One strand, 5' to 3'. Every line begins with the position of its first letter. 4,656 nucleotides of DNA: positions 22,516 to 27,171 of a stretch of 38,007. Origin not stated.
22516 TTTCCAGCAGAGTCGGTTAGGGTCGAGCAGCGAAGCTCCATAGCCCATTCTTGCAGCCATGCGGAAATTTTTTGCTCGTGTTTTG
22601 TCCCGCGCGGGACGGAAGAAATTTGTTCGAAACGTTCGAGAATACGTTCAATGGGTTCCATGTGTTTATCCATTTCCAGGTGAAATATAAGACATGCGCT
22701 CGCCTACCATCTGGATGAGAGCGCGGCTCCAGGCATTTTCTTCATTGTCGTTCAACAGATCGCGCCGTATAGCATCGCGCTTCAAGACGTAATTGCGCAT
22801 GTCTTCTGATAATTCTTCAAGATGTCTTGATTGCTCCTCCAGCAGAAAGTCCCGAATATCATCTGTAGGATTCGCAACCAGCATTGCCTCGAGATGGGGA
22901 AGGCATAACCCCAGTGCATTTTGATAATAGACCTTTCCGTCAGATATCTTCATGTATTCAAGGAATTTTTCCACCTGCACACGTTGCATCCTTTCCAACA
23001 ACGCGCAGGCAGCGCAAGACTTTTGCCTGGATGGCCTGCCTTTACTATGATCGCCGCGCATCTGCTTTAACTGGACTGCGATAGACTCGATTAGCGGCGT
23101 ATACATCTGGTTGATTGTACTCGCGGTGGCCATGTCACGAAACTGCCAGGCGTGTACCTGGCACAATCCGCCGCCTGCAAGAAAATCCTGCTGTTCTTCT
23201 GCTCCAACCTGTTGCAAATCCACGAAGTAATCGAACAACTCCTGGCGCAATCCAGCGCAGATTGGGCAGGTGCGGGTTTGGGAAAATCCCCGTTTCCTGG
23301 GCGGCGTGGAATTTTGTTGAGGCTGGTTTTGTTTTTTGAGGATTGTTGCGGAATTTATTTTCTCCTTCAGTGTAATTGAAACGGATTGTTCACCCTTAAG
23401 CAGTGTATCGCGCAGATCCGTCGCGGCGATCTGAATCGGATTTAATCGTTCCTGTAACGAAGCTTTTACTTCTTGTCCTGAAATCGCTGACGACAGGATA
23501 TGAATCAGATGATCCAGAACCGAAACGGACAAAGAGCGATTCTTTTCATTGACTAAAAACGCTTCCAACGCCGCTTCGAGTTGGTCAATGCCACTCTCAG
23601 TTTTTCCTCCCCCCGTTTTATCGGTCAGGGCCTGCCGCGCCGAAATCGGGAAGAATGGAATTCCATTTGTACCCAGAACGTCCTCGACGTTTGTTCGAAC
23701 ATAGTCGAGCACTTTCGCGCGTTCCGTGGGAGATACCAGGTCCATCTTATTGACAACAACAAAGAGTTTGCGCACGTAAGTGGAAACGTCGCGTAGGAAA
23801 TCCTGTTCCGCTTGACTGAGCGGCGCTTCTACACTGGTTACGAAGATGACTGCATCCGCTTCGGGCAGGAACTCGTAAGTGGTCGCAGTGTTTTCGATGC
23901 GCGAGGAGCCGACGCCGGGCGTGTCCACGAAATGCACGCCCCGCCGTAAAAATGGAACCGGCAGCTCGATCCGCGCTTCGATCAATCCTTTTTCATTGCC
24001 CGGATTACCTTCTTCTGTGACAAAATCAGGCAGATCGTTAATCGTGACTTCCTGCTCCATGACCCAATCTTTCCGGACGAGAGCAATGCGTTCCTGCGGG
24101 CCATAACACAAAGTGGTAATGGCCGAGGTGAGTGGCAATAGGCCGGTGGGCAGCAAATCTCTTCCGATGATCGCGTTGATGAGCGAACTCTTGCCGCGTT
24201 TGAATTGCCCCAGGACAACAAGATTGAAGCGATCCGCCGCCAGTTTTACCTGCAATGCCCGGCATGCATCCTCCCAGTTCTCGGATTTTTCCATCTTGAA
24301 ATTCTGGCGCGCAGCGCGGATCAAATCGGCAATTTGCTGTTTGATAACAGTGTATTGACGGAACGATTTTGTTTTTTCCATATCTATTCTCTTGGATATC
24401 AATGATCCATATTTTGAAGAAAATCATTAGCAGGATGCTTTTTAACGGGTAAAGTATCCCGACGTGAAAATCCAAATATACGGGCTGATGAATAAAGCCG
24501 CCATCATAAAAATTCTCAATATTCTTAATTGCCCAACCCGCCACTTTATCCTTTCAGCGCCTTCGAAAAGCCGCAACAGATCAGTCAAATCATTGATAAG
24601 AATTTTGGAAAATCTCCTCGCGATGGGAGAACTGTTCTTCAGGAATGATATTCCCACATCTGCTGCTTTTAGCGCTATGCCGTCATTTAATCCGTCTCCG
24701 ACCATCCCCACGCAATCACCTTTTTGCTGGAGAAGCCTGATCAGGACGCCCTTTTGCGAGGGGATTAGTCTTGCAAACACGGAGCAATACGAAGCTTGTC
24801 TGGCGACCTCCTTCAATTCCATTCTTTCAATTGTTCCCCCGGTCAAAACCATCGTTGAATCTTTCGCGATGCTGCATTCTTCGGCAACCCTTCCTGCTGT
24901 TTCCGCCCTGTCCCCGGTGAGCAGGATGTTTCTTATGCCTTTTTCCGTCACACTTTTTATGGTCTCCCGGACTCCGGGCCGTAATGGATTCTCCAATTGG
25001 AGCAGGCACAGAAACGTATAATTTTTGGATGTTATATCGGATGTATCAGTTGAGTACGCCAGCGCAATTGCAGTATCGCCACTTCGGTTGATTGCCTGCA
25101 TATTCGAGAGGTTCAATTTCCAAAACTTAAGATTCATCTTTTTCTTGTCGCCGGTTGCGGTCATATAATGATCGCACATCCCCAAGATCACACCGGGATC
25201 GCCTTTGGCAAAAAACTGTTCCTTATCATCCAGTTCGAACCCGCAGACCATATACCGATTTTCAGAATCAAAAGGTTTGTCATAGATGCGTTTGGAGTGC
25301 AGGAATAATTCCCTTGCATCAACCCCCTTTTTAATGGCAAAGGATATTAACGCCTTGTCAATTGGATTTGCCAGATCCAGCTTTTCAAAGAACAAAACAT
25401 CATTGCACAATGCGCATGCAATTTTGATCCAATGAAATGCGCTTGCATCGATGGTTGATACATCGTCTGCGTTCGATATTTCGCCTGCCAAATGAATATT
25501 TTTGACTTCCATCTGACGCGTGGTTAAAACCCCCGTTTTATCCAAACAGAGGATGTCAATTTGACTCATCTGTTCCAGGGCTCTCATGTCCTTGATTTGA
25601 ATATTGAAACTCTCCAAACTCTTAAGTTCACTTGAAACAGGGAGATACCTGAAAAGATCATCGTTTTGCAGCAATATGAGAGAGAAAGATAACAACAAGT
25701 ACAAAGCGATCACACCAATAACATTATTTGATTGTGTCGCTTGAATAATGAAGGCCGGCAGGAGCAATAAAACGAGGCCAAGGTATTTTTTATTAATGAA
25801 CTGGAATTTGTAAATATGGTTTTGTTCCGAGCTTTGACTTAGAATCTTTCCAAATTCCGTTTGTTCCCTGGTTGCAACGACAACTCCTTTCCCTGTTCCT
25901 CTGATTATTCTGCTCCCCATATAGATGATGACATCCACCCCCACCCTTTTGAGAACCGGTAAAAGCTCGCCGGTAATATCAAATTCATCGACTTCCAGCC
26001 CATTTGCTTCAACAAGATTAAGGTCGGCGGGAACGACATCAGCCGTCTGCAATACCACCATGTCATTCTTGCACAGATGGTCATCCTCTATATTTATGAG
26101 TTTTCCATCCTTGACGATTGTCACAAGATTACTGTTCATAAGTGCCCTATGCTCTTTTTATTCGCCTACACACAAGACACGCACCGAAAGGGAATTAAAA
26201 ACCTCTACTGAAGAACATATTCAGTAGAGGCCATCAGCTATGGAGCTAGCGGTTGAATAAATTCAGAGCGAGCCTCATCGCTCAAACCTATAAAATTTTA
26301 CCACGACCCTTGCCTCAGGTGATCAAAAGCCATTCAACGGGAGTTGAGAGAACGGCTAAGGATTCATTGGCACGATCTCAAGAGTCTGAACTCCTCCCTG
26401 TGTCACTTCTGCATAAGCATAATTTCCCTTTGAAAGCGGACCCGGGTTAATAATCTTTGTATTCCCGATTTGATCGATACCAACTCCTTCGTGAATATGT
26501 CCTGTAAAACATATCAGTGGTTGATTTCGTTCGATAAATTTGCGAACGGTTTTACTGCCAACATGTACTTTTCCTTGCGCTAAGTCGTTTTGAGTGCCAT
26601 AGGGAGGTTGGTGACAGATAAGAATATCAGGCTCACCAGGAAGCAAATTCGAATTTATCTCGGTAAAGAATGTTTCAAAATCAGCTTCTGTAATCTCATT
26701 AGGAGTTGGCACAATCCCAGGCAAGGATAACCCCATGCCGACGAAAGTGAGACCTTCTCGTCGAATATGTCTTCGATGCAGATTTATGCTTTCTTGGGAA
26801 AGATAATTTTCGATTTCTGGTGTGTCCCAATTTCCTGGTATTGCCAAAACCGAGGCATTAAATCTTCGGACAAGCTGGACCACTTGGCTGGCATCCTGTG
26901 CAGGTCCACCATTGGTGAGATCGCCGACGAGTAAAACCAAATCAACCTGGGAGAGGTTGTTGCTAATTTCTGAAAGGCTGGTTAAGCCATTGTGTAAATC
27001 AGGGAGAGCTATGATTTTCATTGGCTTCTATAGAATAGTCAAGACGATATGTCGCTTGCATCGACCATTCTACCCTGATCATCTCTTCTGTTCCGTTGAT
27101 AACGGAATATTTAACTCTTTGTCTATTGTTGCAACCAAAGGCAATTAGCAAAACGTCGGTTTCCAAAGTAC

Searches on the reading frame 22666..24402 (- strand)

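Call 9: search_protein_families(library=pfam, proteins=[window:22666-24402:-], max_evalue=0.001)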
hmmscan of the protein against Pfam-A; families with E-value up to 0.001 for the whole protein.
window:22666-24402:- (578 aa): 6 families
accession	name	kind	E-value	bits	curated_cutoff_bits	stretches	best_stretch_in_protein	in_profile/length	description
PF00350.29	Dynamin_N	-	2.3e-26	93.3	27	1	61-219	1-166/168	Dynamin family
PF00009.33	GTP_EFTU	-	1.7e-08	34.7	26.5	1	154-271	69-174/188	Elongation factor Tu GTP binding domain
PF01926.29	MMR_HSR1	-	1.8e-07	31.7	21.9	1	61-219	2-113/113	50S ribosome-binding GTPase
PF19538.4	DUF6062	-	3.3e-07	30.4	27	0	454-568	117-239/243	Family of unknown function (DUF6062)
PF03193.22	RsgA_GTPase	-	6.1e-05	23.4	30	0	40-86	90-134/174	RsgA GTPase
PF04548.22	AIG1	-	0.00046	20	27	0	60-84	2-26/212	AIG1 family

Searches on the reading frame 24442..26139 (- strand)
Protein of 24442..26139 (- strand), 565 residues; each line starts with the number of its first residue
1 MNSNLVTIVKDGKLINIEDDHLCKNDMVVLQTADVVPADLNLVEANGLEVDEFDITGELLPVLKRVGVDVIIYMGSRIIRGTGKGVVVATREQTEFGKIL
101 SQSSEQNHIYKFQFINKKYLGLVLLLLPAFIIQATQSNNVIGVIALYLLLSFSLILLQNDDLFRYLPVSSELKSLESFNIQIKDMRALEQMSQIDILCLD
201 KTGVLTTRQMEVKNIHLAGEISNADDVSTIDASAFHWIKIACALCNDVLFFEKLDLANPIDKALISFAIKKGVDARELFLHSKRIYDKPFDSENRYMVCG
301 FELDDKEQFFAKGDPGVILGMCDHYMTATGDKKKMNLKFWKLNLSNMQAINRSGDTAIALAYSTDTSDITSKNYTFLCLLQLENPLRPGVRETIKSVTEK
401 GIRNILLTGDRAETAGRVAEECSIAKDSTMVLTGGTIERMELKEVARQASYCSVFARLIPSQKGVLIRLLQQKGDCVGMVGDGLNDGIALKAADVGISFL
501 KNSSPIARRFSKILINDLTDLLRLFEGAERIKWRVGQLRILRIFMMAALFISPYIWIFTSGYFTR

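Call 9: search_protein_families(library=pfam, proteins=[window:24442-26139:-], max_evalue=0.001)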
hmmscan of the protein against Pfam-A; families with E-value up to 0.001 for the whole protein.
window:24442-26139:- (565 aa): 3 families
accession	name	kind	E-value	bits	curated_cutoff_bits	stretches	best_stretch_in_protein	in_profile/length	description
PF00122.25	E1-E2_ATPase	-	3.3e-21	76.1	28.1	1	3-115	4-114/181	E1-E2 ATPase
PF00702.32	Hydrolase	-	8.4e-15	56.1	26.4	1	194-494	1-191/191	haloacid dehalogenase-like hydrolase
PF13246.12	Cation_ATPase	-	2.7e-08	34.2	21.7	1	256-325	20-91/91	Cation transport ATPase (P-type)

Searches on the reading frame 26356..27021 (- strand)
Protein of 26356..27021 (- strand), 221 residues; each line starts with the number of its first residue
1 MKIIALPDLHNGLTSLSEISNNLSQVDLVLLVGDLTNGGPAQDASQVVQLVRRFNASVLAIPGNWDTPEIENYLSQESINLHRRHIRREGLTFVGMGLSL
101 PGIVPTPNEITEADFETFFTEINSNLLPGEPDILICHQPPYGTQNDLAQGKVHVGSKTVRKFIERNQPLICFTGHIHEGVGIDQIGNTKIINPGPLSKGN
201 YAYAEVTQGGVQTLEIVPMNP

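Call 9: search_protein_families(library=pfam, proteins=[window:26356-27021:-], max_evalue=0.001)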
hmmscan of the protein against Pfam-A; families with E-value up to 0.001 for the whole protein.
window:26356-27021:- (221 aa): 3 families
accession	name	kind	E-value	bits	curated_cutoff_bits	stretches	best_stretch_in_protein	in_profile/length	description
PF00149.33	Metallophos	-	2.4e-18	67.7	21.5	1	1-178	1-190/191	Calcineurin-like phosphoesterase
PF14582.11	Metallophos_3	-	6.2e-16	58.9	28.2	1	130-213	174-256/259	Metallophosphoesterase, calcineurin superfamily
PF12850.12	Metallophos_2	-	1.2e-12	48.6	27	1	1-198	1-137/154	Calcineurin-like phosphoesterase superfamily domain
